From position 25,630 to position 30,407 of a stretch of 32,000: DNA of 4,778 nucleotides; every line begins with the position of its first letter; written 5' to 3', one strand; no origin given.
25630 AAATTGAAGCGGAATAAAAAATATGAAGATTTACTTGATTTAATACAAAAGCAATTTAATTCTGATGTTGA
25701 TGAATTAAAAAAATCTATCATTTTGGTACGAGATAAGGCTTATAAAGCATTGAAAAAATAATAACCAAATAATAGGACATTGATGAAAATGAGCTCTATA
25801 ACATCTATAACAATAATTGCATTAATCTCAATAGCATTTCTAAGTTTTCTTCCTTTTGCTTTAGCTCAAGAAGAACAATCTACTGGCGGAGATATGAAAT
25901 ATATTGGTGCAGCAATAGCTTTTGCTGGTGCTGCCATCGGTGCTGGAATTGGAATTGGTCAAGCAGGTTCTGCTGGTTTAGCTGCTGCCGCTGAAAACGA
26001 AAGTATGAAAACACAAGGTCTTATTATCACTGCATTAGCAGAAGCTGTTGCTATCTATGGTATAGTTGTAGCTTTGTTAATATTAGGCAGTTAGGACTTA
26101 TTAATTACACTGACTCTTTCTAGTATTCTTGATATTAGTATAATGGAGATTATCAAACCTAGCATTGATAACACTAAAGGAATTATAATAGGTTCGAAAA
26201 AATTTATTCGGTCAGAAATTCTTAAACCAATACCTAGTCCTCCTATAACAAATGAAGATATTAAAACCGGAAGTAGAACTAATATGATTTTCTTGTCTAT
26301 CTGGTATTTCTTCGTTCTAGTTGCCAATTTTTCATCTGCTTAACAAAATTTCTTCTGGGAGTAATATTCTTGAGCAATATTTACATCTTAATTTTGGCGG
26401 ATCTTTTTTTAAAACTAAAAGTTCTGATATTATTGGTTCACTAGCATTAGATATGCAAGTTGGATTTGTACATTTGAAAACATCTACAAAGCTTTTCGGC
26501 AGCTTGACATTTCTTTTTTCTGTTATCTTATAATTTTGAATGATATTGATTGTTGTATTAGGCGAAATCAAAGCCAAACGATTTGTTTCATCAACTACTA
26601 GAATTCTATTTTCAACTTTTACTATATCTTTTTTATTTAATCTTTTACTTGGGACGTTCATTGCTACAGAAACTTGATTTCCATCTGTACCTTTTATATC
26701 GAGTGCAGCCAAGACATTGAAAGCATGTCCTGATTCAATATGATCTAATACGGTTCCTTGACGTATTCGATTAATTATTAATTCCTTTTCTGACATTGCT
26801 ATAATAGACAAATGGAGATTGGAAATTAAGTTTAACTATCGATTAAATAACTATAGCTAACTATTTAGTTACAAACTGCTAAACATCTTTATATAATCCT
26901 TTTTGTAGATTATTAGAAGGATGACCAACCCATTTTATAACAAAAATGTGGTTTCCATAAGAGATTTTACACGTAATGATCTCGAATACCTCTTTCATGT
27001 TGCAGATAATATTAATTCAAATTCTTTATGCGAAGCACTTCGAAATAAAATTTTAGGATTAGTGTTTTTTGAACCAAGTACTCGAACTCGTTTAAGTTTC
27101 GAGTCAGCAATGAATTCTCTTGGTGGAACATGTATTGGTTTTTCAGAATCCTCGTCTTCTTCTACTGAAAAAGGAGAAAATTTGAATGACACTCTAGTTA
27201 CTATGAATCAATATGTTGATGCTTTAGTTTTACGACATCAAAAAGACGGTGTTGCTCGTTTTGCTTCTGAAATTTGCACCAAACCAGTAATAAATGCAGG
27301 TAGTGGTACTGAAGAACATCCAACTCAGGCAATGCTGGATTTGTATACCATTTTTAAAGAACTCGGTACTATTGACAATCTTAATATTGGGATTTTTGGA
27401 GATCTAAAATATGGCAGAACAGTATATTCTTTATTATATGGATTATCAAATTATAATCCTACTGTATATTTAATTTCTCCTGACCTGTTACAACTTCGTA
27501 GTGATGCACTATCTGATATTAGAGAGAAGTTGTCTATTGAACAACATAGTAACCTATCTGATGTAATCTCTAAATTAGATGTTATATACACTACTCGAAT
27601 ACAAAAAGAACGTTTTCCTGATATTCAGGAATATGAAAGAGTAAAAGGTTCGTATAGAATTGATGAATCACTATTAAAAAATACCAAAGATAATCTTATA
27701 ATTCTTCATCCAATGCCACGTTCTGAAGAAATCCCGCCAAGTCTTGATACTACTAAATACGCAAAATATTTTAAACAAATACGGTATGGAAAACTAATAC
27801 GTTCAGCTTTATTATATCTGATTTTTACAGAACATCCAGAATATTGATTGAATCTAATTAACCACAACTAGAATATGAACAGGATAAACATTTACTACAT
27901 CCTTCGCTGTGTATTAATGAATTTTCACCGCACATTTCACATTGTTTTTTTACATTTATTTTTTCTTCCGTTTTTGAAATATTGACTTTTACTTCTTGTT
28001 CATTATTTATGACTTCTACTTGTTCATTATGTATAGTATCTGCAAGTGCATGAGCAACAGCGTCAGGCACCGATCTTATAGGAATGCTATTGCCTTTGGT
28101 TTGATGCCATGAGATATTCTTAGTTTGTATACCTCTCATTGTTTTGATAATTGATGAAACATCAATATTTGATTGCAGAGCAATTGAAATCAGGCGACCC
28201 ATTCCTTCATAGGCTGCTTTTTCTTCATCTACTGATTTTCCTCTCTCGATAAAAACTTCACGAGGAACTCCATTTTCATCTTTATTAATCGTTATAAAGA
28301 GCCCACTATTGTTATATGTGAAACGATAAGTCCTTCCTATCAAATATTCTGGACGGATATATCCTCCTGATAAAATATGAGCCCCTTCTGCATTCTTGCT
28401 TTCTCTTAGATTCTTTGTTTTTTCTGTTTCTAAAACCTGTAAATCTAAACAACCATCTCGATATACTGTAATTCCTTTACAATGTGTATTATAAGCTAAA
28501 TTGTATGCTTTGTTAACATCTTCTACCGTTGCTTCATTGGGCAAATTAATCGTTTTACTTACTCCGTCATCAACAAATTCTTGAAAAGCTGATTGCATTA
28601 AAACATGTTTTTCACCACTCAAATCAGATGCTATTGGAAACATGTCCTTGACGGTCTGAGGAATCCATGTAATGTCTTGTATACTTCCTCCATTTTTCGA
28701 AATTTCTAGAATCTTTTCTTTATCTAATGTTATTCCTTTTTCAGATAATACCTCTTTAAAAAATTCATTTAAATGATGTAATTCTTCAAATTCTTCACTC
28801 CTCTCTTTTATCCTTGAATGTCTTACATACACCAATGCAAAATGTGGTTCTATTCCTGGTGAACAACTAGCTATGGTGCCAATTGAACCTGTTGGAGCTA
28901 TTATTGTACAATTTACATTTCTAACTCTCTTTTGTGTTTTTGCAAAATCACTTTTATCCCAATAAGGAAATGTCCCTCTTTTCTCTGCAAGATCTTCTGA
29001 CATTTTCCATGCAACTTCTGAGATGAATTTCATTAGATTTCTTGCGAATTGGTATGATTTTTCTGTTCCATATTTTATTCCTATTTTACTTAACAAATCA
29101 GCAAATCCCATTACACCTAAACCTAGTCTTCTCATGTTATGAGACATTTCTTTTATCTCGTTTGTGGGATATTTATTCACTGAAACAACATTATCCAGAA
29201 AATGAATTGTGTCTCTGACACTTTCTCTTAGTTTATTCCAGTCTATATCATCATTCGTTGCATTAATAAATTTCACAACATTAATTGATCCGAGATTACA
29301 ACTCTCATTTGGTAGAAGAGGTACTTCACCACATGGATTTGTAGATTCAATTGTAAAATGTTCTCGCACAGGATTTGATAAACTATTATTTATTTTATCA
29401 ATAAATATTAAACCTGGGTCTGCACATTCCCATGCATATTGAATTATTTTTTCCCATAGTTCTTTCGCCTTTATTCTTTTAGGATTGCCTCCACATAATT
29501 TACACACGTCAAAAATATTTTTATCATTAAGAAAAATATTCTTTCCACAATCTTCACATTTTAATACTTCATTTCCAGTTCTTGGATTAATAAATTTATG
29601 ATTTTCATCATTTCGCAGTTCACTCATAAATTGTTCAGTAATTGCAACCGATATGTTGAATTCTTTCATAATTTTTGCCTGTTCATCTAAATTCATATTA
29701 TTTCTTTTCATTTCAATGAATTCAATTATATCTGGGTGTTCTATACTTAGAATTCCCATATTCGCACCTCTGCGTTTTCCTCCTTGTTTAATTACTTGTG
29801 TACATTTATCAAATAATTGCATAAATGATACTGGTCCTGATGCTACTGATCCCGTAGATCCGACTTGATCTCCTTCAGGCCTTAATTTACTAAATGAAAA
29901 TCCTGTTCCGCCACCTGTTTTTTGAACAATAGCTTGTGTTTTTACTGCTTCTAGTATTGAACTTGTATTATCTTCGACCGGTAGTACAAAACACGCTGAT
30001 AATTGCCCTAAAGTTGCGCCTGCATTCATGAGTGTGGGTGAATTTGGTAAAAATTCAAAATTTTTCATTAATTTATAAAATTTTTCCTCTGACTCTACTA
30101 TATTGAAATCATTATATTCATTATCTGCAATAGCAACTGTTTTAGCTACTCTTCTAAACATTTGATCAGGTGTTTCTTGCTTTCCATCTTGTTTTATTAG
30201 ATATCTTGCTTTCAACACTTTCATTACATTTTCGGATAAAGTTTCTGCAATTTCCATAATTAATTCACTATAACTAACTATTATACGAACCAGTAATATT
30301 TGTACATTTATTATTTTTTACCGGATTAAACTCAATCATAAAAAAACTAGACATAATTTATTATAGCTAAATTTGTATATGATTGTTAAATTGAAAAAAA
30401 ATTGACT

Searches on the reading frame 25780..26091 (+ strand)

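Call 58: search_protein_families(library=pfam, proteins=[window:25780-26091:+], max_evalue=0.001)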
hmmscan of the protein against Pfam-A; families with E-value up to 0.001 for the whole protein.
window:25780-26091:+ (104 aa): 1 family
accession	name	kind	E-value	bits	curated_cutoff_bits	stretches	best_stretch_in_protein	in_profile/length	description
PF00137.26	ATP-synt_C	-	6.7e-15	55.5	24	1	42-101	1-60/60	ATP synthase subunit C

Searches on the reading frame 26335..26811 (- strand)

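Call 58: search_protein_families(library=pfam, proteins=[window:26335-26811:-], max_evalue=0.001)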
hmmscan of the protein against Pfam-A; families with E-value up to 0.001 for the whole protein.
window:26335-26811:- (159 aa): 2 families
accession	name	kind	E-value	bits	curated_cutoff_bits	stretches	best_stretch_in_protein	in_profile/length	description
PF01948.23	PyrI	-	1.7e-29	102.3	25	1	12-103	2-93/93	Aspartate carbamoyltransferase regulatory chain, allosteric domain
PF02748.20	PyrI_C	-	2e-14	53.6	23.4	1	110-154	4-47/48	Aspartate carbamoyltransferase regulatory chain, metal binding domain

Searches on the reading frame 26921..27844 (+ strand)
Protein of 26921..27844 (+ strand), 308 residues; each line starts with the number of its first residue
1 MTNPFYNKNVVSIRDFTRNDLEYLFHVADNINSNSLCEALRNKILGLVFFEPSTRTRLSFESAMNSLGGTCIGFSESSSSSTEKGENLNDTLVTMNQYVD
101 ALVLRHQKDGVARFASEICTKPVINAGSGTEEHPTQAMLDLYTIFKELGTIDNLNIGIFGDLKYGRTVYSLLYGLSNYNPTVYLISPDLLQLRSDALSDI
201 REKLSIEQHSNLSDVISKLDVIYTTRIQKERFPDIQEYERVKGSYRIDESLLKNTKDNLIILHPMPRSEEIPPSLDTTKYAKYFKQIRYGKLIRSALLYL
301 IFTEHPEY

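Call 58: search_protein_families(library=pfam, proteins=[window:26921-27844:+], max_evalue=0.001)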
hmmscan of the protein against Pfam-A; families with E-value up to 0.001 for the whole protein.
window:26921-27844:+ (308 aa): 2 families
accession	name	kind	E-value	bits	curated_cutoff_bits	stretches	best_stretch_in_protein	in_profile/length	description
PF02729.26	OTCace_N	-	2.1e-43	148.4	29.9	1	8-144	1-146/148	Aspartate/ornithine carbamoyltransferase, carbamoyl-P binding domain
PF00185.30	OTCace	-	1.5e-27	97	29.4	1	153-300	2-156/157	Aspartate/ornithine carbamoyltransferase, Asp/Orn binding domain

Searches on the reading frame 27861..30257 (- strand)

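Call 58: search_protein_families(library=pfam, proteins=[window:27861-30257:-], max_evalue=0.001)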
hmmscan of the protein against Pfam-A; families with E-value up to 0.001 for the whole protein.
window:27861-30257:- (799 aa): 3 families
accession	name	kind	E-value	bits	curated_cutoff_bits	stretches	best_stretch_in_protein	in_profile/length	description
PF02867.20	Ribonuc_red_lgC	-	3.4e-130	435.6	23.9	1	87-599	1-523/523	Ribonucleotide reductase, barrel domain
PF00317.26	Ribonuc_red_lgN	-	6.8e-23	81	28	1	7-83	3-76/77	Ribonucleotide reductase, all-alpha domain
PF12637.14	TSCPD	-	2.8e-16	60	22.8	1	648-740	9-86/88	TSCPD domain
